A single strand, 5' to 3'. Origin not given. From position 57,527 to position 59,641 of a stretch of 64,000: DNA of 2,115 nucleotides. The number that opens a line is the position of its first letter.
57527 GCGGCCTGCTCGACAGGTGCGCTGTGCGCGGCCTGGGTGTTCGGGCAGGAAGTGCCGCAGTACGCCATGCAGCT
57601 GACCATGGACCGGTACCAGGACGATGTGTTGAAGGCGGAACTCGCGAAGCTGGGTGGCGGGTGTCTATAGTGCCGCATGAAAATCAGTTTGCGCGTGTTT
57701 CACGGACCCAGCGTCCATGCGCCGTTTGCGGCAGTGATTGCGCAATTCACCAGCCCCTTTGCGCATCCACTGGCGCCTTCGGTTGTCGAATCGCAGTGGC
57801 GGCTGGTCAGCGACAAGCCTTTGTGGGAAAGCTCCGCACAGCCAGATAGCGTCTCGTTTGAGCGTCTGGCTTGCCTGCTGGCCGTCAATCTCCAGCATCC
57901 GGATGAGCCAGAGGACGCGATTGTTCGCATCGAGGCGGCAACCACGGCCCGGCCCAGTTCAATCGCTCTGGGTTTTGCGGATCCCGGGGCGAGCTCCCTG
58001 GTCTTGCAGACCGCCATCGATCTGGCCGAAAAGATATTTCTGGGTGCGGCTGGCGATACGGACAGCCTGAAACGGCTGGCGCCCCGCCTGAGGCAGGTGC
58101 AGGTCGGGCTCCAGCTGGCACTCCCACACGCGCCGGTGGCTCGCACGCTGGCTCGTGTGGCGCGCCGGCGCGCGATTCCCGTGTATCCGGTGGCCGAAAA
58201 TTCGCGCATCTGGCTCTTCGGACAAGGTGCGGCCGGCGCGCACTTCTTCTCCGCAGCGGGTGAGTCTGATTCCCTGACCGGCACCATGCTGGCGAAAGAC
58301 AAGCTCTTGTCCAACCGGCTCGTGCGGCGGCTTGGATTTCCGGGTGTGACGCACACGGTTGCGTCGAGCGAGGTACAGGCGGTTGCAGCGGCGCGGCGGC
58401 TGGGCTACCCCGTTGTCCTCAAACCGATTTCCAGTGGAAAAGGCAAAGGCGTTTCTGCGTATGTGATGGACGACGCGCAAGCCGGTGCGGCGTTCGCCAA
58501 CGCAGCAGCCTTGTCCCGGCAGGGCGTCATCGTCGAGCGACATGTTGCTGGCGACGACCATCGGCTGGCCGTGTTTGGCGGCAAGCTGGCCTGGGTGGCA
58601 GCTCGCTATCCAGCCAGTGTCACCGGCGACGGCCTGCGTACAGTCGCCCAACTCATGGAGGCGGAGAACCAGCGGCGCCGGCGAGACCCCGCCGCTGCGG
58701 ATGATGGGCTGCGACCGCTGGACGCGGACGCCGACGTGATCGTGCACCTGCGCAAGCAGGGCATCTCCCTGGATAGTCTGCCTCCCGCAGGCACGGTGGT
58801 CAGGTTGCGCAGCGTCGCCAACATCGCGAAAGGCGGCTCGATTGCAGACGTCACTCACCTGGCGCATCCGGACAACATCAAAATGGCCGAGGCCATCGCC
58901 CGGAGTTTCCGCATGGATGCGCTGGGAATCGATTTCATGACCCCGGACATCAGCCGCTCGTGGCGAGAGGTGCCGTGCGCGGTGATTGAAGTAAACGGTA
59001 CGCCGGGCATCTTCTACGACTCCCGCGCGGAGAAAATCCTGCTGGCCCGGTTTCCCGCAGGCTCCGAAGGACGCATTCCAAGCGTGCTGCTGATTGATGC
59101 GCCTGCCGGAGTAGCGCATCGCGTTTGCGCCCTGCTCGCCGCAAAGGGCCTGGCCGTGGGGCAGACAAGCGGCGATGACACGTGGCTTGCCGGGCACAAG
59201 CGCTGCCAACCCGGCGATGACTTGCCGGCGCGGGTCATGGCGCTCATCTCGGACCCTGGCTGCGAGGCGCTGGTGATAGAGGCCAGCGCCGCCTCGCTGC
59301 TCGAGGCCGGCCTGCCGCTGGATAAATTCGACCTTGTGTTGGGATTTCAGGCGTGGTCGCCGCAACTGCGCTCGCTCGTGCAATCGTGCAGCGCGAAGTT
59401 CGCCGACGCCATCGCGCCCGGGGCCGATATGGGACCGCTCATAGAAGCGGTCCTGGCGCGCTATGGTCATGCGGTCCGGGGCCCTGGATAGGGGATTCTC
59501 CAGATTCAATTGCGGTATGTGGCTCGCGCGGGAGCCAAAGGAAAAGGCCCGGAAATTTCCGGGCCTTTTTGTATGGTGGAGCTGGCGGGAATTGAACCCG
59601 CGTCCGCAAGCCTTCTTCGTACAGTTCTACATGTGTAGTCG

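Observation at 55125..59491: Truncated cyanophycin-synthetase-like (CphA2-like) ATP-grasp protein in a three-gene unit with two FAD oxidoreductases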

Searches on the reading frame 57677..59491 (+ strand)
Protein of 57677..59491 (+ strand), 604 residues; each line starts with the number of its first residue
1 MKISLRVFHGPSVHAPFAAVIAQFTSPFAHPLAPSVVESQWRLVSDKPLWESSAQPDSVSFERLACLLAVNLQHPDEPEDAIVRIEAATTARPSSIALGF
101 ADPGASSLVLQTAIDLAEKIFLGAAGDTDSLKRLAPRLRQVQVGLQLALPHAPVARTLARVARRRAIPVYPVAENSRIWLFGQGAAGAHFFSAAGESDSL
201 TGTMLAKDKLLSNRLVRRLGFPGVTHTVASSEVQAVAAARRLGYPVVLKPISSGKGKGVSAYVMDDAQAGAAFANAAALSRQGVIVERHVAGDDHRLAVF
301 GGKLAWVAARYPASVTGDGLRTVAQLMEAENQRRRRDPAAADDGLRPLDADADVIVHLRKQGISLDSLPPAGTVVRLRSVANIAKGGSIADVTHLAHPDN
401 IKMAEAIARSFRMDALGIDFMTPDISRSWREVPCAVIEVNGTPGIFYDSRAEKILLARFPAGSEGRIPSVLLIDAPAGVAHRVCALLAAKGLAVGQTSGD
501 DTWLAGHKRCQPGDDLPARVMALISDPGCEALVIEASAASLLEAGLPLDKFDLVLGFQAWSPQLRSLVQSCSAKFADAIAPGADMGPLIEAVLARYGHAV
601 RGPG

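Call 3: search_protein_families(library=pfam, proteins=[window:57677-59491:+], max_evalue=0.01)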
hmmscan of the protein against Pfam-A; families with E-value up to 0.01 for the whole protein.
window:57677-59491:+ (604 aa): 5 families
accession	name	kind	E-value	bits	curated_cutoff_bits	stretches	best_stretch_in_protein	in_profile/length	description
PF02786.22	CPSase_L_D2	-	1.4e-05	25.2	19.8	1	208-292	1-91/211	Carbamoyl-phosphate synthase L chain, ATP binding domain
PF13549.11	ATP-grasp_5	-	3.8e-05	23.6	27.6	1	212-252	15-55/221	ATP-grasp domain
PF02222.28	ATP-grasp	-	7.1e-05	23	27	1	216-290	3-76/179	ATP-grasp domain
PF07478.18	Dala_Dala_lig_C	-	0.00016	21.7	24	1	236-301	29-92/204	D-ala D-ala ligase C-terminus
PF08443.16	RimK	-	0.0014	18.7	21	0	206-260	1-57/188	RimK-like ATP-grasp domain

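Call 4: search_protein_families(library=ncbifam, proteins=[window:57677-59491:+], max_evalue=0.01)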
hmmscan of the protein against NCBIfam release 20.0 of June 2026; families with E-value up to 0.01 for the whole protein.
window:57677-59491:+ (604 aa): 30 families (the best 25 are shown)
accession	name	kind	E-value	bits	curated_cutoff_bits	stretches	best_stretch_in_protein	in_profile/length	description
NF010623.0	PRK14016.1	subfamily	2.8e-76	257.4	877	1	136-552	147-567/871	cyanophycin synthetase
TIGR02068.2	cya_phycin_syn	equivalog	1.5e-70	238.3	850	1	107-553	120-567/862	cyanophycin synthetase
TIGR03103.1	trio_acet_GNAT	equivalog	3.7e-39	134.7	569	1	152-445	241-524/547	N-acetylglutaminylglutamine synthetase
NF002688.0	PRK02471.1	equivalog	1.2e-27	96.6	425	1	231-446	512-730/756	bifunctional glutamate--cysteine ligase GshA/glutathione synthetase GshB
TIGR01435.1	glu_cys_lig_rel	equivalog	2.8e-17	62.2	656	1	198-443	459-695/719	bifunctional glutamate--cysteine ligase/glutathione synthetase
NF002378.0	PRK01372.1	subfamily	3.9e-09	35.6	243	1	202-304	94-193/305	D-alanine--D-alanine ligase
TIGR00768.1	rimK_fam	subfamily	4.4e-09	36.1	143.4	1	201-261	80-140/276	RimK family alpha-L-glutamate ligase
TIGR01205.1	D_ala_D_alaTIGR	subfamily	3e-07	29.7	245.65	1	200-306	98-207/318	D-alanine--D-alanine ligase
TIGR02144.1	LysX_arch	equivalog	3.8e-07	29.5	275.6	1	204-269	83-147/281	lysine biosynthesis protein LysX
NF006766.0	PRK09288.1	equivalog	5.2e-07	28.8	339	1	217-291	123-199/396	formate-dependent phosphoribosylglycinamide formyltransferase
TIGR01142.1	purT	equivalog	1.5e-05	24.1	502.15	1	212-291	105-186/380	phosphoribosylglycinamide formyltransferase 2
NF000091.3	D_ala_D_ser_VanG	exception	1.8e-05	23.8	495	1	204-303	131-231/344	D-alanine--D-serine ligase VanG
NF002525.0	PRK01966.1-1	equivalog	6.4e-05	22.1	457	1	202-304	134-238/364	D-alanine--D-alanine ligase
NF002528.0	PRK01966.1-4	subfamily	6.5e-05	21.9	262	1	202-304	135-242/366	D-alanine--D-alanine ligase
NF009402.0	PRK12767.1-1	equivalog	7.7e-05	21.7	218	1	205-295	112-198/329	carbamoyl phosphate synthase-like protein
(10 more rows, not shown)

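Call 6: search_solved_structures(query=window:57677-59491:+, max_evalue=0.001, show_alignments=3)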
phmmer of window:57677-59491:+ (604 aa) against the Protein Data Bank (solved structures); distinct sequences matched with E-value up to 0.001: 15.
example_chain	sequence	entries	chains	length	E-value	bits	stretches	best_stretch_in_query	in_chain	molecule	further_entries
7lgn_A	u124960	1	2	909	1.3e-59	205.5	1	152-547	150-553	Cyanophycin synthase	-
7lgm_A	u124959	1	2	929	5.6e-56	193.5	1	152-549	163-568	Cyanophycin synthase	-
7wac_A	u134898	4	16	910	1.5e-49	172.2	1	152-552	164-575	Cyanophycin synthase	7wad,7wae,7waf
7ta5_A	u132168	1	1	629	6.5e-49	170.2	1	107-555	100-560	Glutathione synthase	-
7lg5_A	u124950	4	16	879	9.2e-49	169.7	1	147-554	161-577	Cyanophycin synthase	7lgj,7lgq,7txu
7txv_A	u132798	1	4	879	9.3e-49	169.7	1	146-554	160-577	Cyanophycin synthase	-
8fxh_A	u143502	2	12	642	4.5e-48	167.4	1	151-447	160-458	RimK domain-containing protein ATP-grasp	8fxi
3ln7_A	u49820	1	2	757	1.6e-21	79.7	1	197-443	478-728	Glutathione biosynthesis bifunctional protein gshAB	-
3ln6_A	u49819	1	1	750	2.6e-20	75.7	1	243-446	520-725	Glutathione biosynthesis bifunctional protein gshAB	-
8evy_B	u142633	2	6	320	9.1e-08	34.3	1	200-304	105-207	D-alanine--D-alanine ligase B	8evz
8hz5_A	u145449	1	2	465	3.3e-05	25.9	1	205-279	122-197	Biotin carboxylase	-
2ip4_A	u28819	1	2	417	0.00017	23.5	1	202-296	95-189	Phosphoribosylamine--glycine ligase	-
9tps_G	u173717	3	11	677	0.00034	22.5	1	200-295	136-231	Biotin carboxylase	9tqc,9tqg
2cqy_A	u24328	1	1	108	0.00054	21.9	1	208-278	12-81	Propionyl-CoA carboxylase alpha chain, mitochondrial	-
2yrw_A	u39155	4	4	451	0.00078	21.3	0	203-300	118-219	Phosphoribosylglycinamide synthetase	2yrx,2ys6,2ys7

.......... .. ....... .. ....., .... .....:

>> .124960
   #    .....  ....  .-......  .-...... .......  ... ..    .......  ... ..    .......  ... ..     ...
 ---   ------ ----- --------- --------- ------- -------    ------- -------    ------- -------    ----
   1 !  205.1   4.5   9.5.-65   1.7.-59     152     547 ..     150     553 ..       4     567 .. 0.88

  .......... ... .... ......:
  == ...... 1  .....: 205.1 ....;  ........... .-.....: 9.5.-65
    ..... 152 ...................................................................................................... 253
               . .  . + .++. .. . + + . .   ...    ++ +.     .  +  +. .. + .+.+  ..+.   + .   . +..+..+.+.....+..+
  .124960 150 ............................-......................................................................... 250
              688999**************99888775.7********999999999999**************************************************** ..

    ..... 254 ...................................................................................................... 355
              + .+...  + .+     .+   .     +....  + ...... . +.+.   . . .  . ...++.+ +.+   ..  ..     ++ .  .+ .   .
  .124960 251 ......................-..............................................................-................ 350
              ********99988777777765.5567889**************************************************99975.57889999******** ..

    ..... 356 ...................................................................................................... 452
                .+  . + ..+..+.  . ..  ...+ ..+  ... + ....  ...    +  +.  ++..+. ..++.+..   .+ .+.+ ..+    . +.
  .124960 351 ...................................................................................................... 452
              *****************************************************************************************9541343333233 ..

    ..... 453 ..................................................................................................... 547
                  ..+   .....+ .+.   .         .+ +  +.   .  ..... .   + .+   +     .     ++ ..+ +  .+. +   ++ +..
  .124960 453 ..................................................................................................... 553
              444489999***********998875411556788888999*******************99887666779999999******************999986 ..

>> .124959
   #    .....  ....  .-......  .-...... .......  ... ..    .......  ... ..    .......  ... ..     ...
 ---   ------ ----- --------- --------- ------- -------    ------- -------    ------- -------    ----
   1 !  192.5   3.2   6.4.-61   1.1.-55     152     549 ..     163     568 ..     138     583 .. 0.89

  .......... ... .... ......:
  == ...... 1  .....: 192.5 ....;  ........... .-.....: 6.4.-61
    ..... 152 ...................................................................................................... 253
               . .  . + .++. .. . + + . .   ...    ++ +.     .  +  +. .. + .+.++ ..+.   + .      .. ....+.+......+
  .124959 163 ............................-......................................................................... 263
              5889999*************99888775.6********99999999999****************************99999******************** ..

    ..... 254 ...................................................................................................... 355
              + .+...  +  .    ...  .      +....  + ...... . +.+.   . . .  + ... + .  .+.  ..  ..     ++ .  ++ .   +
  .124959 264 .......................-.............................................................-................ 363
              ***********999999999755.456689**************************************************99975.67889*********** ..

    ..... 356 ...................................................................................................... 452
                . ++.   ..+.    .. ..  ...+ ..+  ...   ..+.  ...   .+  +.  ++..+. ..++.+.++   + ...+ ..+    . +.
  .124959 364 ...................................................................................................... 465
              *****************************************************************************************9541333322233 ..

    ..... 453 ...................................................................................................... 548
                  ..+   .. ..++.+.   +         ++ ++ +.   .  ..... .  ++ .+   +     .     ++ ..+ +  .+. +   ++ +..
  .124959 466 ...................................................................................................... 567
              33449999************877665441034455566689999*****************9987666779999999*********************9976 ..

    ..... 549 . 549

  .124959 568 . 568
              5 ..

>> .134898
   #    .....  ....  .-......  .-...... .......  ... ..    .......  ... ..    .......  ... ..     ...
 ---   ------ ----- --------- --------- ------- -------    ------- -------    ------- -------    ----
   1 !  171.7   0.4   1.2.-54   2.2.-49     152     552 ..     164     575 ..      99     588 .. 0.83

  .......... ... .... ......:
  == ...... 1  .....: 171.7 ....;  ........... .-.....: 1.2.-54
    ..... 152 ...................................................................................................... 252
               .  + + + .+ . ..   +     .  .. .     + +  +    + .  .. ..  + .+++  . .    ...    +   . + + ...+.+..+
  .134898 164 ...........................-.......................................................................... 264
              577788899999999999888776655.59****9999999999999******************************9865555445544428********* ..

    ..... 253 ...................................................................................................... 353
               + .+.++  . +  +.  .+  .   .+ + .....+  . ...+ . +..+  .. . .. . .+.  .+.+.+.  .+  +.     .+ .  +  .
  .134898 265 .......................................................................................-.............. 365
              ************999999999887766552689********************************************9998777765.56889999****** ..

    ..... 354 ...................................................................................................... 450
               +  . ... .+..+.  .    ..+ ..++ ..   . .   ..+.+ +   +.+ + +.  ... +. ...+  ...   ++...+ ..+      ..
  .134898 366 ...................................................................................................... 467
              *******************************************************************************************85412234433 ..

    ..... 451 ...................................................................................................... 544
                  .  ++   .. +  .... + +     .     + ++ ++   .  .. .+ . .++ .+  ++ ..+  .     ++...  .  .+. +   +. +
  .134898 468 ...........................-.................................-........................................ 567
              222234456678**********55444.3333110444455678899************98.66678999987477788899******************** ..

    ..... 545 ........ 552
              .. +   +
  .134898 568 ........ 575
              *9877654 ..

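Call 7: find_homologous_proteins(query=window:57677-59488:+)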
Query window:57677-59488:+ (604 aa): 249 proteins with E <= 0.001 among 8000 candidates; the best 120 are listed.
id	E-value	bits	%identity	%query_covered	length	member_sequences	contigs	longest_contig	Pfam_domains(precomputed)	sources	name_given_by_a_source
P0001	0.0e+0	1149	86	100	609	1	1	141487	PF02786.23,PF02222.28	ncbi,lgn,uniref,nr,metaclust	ncbi:hypothetical protein [Caenimonas sp. SL110]|uniref:ATP-binding protein n=1 Tax=Caenimonas sp. S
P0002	1.0e-269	914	71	99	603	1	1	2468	PF02786.23,PF02222.28,PF07478.19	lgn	-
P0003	2.9e-267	906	69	99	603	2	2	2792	PF02786.23,PF07478.19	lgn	-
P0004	1.1e-265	901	68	99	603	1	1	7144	PF02786.23,PF07478.19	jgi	-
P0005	3.0e-264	896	69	99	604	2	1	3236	PF02786.23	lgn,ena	-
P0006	1.1e-253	861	67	99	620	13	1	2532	PF02786.23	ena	-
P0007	7.4e-242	822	63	99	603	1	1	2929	-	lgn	-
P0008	1.1e-209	716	55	99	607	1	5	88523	PF02786.23,PF07478.19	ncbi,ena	-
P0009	3.0e-209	714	55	99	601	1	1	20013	PF02786.23,PF07478.19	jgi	-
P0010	6.6e-207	707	56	99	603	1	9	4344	PF02786.23,PF07478.19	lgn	-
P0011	1.2e-204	699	55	99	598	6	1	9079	PF02786.23,PF07478.19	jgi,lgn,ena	jgi:cyanophycin synthetase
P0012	5.4e-204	697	55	99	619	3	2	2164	PF02786.23,PF02222.28,PF07478.19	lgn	-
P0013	4.0e-191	655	52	100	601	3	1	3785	PF02786.23,PF02222.28,PF08443.17,PF07478.19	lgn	-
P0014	8.0e-184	631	53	96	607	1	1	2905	PF02786.23,PF02222.28,PF07478.19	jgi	jgi:cyanophycin synthetase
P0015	1.0e-177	610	50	99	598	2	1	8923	PF02786.23,PF07478.19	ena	-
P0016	1.5e-176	607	47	100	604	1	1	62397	PF02786.23,PF02222.28,PF07478.19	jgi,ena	jgi:cyanophycin synthetase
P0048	3.8e-136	473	44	100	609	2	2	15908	PF16292.10,PF07478.19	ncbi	-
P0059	1.1e-130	455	45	94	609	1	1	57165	PF16292.10,PF02786.23,PF02222.28,PF07478.19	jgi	jgi:cyanophycin synthetase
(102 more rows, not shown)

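Call 9: find_encoding_contigs(protein=P0001, flank=10000, max_places=2)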
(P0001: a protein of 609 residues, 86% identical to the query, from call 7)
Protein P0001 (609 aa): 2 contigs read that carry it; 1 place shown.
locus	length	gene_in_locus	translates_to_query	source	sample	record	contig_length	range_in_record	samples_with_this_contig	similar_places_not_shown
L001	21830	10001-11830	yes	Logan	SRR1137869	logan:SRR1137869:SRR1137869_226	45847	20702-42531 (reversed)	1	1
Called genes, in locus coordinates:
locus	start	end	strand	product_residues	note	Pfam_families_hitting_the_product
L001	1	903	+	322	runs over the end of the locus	PF03401:TctC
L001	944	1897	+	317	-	PF00389:2-Hacid_dh, PF02826:2-Hacid_dh_C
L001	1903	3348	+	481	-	PF00171:Aldedh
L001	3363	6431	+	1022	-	PF01565:FAD_binding_4, PF02913:FAD-oxidase_C, PF13183:Fer4_8 (faint)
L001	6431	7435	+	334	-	PF02615:Ldh_2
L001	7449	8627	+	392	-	PF01266:DAO, PF04820:Trp_halogenase (faint), PF05834:Lycopene_cycl (faint), PF07992:Pyr_redox_2 (weak)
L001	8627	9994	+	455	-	PF01266:DAO, PF05834:Lycopene_cycl (faint), PF13454:NAD_binding_9 (faint)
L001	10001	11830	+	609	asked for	PF02786:CPSase_L_D2 (weak), PF02222:ATP-grasp (weak)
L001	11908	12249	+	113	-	-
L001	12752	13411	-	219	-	PF00702:Hydrolase, PF12710:HAD, PF13419:HAD_2, PF13242:Hydrolase_like (weak)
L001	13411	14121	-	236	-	PF02353:CMAS, PF01209:Ubie_methyltran, PF06325:PrmA, PF08003:Methyltransf_9, PF13489:Methyltransf_23, PF13847:Methyltransf_31, PF08241:Methyltransf_11, PF08242:Methyltransf_12, +3 more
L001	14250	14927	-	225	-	PF00691:OmpA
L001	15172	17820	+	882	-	PF00521:DNA_topoisoIV, PF03989:DNA_gyraseA_C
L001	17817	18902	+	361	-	PF01817:CM_2, PF00800:PDT, PF01842:ACT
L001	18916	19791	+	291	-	PF03446:NAD_binding_2, PF03807:F420_oxidored, PF02153:PDH_N, PF20463:PDH_C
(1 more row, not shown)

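Call 10: find_encoding_contigs(protein=P0008, flank=10000, max_places=2)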
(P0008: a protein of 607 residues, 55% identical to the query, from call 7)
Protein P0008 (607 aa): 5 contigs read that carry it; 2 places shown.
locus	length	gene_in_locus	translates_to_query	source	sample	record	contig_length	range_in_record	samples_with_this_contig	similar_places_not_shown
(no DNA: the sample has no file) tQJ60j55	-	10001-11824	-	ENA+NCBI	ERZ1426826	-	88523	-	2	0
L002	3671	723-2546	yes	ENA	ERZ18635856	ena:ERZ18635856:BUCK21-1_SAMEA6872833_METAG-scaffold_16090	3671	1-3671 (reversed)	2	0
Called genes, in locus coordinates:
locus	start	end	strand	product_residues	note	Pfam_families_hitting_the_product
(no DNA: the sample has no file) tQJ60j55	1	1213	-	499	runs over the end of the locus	PF01970:TctA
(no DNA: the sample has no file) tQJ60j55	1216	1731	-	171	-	PF07331:TctB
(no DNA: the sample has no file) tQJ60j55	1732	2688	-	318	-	PF03401:TctC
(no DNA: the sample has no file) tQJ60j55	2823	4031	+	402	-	PF06779:MFS_4, PF07690:MFS_1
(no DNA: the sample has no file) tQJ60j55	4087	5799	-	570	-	PF13549:ATP-grasp_5 (weak), PF07478:Dala_Dala_lig_C (faint)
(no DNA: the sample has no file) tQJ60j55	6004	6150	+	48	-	-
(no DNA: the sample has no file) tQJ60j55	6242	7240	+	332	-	-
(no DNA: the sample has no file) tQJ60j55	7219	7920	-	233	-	PF13640:2OG-FeII_Oxy_3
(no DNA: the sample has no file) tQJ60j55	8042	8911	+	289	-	PF01522:Polysacc_deac_1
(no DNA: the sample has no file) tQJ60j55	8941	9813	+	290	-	PF00296:Bac_luciferase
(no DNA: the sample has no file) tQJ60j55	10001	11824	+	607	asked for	PF02786:CPSase_L_D2 (weak), PF07478:Dala_Dala_lig_C (weak)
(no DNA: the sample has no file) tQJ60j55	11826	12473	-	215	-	PF00551:Formyl_trans_N (weak)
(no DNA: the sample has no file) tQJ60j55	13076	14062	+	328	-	PF03401:TctC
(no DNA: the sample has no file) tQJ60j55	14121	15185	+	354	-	PF04909:Amidohydro_2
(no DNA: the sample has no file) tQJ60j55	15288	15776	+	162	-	-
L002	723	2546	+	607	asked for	PF02786:CPSase_L_D2 (weak), PF07478:Dala_Dala_lig_C (weak)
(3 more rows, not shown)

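Call 11: find_encoding_contigs(protein=P0016, flank=10000, max_places=2)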
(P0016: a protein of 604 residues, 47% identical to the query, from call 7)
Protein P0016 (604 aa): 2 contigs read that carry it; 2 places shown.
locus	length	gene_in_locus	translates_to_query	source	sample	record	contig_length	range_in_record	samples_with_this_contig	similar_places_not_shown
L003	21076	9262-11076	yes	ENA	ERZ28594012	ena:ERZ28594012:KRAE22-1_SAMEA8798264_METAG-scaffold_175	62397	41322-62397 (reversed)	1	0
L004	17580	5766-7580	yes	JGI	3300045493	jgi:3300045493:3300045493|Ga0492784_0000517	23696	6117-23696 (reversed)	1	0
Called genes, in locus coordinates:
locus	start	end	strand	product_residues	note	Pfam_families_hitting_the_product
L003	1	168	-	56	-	?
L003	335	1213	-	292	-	PF13145:Rotamase_2, PF13616:Rotamase_3, PF00639:Rotamase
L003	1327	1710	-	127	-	PF04519:Bactofilin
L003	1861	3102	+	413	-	PF02321:OEP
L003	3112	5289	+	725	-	PF00664:ABC_membrane, PF00005:ABC_tran, PF13304:AAA_21 (faint)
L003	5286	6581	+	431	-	PF25919:BSH_CusB (faint), PF25973:BSH_CzcB, PF25917:BSH_RND (faint), PF25994:HH_AprE, PF26002:Beta-barrel_AprE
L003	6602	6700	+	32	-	-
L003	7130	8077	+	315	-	PF01925:TauE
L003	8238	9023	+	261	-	PF01656:CbiA, PF13614:AAA_31 (weak)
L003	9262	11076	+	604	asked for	PF02222:ATP-grasp (weak), PF02786:CPSase_L_D2, PF07478:Dala_Dala_lig_C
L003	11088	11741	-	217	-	-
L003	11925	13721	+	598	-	PF01071:GARS_A, PF02222:ATP-grasp, PF02786:CPSase_L_D2 (weak), PF07478:Dala_Dala_lig_C (weak), PF08442:ATP-grasp_2 (faint), PF08443:RimK (weak), PF13549:ATP-grasp_5 (weak)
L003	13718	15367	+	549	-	-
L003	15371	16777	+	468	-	PF00534:Glycos_transf_1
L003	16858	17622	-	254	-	PF00685:Sulfotransfer_1 (weak), PF13469:Sulfotransfer_3 (faint)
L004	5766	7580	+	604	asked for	PF02222:ATP-grasp (weak), PF02786:CPSase_L_D2, PF07478:Dala_Dala_lig_C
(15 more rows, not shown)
